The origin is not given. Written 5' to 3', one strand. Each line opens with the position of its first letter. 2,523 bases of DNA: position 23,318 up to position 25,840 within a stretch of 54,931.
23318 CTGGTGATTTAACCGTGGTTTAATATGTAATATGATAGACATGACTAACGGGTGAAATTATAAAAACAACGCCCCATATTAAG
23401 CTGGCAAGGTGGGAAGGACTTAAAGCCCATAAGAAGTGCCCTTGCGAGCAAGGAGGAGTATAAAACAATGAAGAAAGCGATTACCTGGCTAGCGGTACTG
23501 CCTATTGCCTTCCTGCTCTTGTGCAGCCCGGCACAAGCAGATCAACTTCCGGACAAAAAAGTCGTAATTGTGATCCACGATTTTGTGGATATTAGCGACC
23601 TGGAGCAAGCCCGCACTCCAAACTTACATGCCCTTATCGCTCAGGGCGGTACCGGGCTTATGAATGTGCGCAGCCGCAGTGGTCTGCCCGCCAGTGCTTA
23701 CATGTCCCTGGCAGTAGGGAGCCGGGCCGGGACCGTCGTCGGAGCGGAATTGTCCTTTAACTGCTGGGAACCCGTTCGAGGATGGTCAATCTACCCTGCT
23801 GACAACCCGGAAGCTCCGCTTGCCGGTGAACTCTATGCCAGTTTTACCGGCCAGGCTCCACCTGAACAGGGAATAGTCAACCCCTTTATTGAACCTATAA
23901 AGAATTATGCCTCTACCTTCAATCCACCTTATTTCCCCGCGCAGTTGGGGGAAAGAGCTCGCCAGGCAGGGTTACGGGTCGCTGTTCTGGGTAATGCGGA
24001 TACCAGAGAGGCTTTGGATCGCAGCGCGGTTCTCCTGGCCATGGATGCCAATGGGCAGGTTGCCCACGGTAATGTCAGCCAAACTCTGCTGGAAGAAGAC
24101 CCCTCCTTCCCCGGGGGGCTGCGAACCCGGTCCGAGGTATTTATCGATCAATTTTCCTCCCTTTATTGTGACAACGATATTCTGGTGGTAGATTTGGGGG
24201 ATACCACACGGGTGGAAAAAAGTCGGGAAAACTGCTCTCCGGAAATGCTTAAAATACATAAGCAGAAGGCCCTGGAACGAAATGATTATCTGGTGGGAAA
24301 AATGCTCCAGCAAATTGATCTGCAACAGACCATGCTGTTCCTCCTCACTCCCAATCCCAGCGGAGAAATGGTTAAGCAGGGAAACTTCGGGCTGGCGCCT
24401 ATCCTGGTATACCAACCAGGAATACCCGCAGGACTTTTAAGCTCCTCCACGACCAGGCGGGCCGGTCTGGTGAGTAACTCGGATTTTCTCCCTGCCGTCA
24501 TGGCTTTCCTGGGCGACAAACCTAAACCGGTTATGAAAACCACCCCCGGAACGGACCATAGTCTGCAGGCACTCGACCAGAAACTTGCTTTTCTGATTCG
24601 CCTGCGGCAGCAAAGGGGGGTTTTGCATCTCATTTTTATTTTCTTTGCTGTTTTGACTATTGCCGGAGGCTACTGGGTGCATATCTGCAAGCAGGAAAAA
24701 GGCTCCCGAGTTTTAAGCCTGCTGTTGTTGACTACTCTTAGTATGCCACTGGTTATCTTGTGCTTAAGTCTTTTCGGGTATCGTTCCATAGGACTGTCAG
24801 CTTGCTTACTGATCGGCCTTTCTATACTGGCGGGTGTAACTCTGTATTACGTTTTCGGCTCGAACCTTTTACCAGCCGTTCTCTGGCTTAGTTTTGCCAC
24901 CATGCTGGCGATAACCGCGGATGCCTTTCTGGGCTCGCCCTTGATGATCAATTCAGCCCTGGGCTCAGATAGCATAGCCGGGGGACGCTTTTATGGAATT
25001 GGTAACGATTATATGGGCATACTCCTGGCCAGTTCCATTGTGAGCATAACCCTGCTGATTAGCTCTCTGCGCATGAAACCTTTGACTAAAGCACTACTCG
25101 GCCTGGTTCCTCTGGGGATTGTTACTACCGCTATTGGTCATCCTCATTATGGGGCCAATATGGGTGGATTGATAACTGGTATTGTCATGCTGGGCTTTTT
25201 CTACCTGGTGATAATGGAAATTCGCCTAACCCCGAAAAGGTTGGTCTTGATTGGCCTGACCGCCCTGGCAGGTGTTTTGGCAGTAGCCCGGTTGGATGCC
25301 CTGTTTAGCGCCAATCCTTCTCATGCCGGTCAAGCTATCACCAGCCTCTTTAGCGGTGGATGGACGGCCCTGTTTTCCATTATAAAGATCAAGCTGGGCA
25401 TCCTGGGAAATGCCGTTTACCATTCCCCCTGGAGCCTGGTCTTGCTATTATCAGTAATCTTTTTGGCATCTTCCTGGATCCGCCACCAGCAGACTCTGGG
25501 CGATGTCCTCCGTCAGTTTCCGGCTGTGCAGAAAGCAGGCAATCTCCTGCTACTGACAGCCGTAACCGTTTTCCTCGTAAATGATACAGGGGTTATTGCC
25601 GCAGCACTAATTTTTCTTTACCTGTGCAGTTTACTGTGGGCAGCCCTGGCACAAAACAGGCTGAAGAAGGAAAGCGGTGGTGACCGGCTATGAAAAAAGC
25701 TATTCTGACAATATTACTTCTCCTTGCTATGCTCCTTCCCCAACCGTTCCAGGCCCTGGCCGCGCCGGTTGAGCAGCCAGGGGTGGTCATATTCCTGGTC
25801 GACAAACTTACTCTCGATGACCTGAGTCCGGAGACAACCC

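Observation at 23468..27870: Tandem, translationally coupled pair of ~730-aa paralogous envelope proteins with an inverted LtaS/EptA-like layout and no recognisable family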

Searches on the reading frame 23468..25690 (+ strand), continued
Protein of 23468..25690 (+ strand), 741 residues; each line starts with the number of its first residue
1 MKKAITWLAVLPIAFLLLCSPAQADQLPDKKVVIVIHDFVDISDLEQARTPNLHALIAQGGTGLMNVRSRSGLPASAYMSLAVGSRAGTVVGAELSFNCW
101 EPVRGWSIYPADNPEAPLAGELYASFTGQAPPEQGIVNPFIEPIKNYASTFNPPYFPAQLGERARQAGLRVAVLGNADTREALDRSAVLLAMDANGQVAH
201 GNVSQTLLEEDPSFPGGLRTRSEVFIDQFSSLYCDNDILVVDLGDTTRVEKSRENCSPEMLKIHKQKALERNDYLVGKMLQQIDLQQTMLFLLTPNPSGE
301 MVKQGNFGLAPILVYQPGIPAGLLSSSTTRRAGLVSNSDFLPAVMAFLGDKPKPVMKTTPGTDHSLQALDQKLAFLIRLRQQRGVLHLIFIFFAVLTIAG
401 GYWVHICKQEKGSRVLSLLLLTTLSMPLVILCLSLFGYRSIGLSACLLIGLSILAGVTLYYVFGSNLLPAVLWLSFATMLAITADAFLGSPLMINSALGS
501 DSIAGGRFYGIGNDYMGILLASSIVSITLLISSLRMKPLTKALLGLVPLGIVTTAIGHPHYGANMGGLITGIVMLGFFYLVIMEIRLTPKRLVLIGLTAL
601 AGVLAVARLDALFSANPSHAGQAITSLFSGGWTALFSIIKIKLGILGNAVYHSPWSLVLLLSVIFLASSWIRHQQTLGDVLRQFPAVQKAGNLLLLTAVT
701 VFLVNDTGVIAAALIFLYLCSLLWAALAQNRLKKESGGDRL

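Call 83: find_homologous_proteins(query=A1, max_evalue=1e-10)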
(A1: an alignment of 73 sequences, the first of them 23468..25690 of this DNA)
Query A1 (73 sequences) (741 aa, profile of the alignment): 29 proteins with E <= 1e-10 among 8000 candidates.
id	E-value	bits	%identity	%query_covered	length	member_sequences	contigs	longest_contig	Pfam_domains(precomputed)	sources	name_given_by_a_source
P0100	0.0e+0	1637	46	96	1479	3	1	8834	-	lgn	-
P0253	0.0e+0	1630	47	95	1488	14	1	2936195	-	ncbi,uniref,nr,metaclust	ncbi:hypothetical protein [Syntrophomonas wolfei]|uniref:Alkaline phosphatase n=1 Tax=Syntrophomonas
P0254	0.0e+0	1625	47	97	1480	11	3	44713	-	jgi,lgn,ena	jgi:hypothetical protein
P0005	9.9e-240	816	46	93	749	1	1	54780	-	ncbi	ncbi:MAG: hypothetical protein ABFD18_03675 [Syntrophomonas sp.]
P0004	1.6e-236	805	46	93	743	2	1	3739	-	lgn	-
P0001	1.9e-234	798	100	100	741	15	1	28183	-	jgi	-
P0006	3.4e-234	797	47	93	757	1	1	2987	-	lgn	-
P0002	2.5e-231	788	80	100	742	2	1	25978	-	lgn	-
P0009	1.1e-228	779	45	96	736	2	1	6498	-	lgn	-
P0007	1.7e-228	779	46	94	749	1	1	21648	-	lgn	-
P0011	3.9e-228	777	45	92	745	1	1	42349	-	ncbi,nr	ncbi:MAG: hypothetical protein PHX14_02640 [Syntrophomonadaceae bacterium]|nr:hypothetical protein [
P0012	8.6e-226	770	43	95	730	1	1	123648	-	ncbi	-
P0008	6.6e-225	767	48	96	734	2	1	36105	-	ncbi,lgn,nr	ncbi:MAG: hypothetical protein PHP26_00455 [Syntrophomonas sp.]|nr:hypothetical protein [Syntrophomo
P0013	5.6e-224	764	41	95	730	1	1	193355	-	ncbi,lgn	-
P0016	2.6e-221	755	27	96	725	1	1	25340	-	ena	-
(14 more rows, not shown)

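Call 84: find_encoding_contigs(protein=P0253, flank=10000, max_places=2)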
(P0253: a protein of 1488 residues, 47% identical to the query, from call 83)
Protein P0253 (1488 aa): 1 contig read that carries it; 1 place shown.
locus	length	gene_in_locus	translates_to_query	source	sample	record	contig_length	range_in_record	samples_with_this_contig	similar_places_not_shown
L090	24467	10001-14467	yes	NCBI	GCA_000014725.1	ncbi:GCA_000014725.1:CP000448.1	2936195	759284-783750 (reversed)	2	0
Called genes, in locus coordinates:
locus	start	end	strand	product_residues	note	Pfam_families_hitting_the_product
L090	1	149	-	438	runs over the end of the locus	PF05201:GlutR_N, PF01488:Shikimate_DH, PF13241:NAD_binding_7 (weak), PF00745:GlutR_dimer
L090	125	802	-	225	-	PF13241:NAD_binding_7, PF14824:Sirohm_synth_M, PF10414:CysG_dimeriser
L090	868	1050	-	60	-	PF02416:TatA_B_E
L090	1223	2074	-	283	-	PF00902:TatC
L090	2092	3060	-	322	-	PF00348:polyprenyl_synt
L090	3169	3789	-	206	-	PF02441:Flavoprotein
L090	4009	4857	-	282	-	PF01040:UbiA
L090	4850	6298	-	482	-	PF20695:UbiD_N, PF01977:UbiD, PF20696:UbiD_C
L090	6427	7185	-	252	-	PF00348:polyprenyl_synt (weak)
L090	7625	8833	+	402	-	PF00108:Thiolase_N, PF02803:Thiolase_C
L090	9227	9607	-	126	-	PF02675:AdoMet_dc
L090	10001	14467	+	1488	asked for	-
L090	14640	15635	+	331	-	PF00579:tRNA-synt_1b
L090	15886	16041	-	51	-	-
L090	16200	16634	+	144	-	-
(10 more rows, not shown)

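Call 85: list_cluster_members(proteins=[P0253, P0254])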
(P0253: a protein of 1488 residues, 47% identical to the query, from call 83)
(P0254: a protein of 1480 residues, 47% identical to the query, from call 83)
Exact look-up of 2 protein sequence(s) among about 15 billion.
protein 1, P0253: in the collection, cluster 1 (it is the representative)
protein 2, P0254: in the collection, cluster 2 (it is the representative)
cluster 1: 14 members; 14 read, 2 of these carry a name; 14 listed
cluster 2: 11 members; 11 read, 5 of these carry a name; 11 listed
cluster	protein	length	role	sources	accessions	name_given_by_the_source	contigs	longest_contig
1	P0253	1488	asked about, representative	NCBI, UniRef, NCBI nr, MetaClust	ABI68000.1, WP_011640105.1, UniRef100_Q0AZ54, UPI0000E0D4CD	hypothetical protein [Syntrophomonas wolfei] | Alkaline phosphatase n=1 Tax=Syntrophomonas wolfei subsp. wolfei (strain DSM 2245B / ... | status=active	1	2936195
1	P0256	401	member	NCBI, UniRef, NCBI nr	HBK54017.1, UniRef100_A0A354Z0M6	MAG TPA: hypothetical protein DDZ44_08790 [Syntrophomonas wolfei] | Uncharacterized protein n=1 Tax=Syntrophomonas wolfei TaxID=863 RepID=A0A354Z0M6_9FIRM | hypothetical protein [Syntrophomonas wolfei]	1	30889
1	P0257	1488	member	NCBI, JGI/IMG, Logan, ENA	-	-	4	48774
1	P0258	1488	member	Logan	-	-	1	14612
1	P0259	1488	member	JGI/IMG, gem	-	-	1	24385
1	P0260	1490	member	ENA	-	-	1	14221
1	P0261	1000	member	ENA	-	-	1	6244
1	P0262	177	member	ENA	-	-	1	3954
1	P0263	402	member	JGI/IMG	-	-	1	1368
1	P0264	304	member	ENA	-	-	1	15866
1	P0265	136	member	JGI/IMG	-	-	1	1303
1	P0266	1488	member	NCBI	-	-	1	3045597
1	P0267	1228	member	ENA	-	-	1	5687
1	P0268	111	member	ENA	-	-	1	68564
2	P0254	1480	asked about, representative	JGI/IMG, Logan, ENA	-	hypothetical protein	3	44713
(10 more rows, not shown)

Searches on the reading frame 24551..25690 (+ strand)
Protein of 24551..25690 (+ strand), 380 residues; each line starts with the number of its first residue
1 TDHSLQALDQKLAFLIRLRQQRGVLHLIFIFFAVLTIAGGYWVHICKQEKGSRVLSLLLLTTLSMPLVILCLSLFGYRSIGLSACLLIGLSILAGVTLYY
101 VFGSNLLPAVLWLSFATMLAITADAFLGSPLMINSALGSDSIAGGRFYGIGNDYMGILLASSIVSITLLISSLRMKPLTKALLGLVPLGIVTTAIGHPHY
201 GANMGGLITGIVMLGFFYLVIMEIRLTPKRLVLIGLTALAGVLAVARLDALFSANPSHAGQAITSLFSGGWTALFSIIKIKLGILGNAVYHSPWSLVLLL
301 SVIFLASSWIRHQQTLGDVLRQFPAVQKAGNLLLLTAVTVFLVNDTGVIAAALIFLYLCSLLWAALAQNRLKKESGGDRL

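Call 64: search_solved_structures(query=A3, max_evalue=10, show_alignments=2)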
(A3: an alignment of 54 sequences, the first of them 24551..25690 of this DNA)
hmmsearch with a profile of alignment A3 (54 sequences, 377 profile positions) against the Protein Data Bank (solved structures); distinct sequences matched with E-value up to 10: 0.
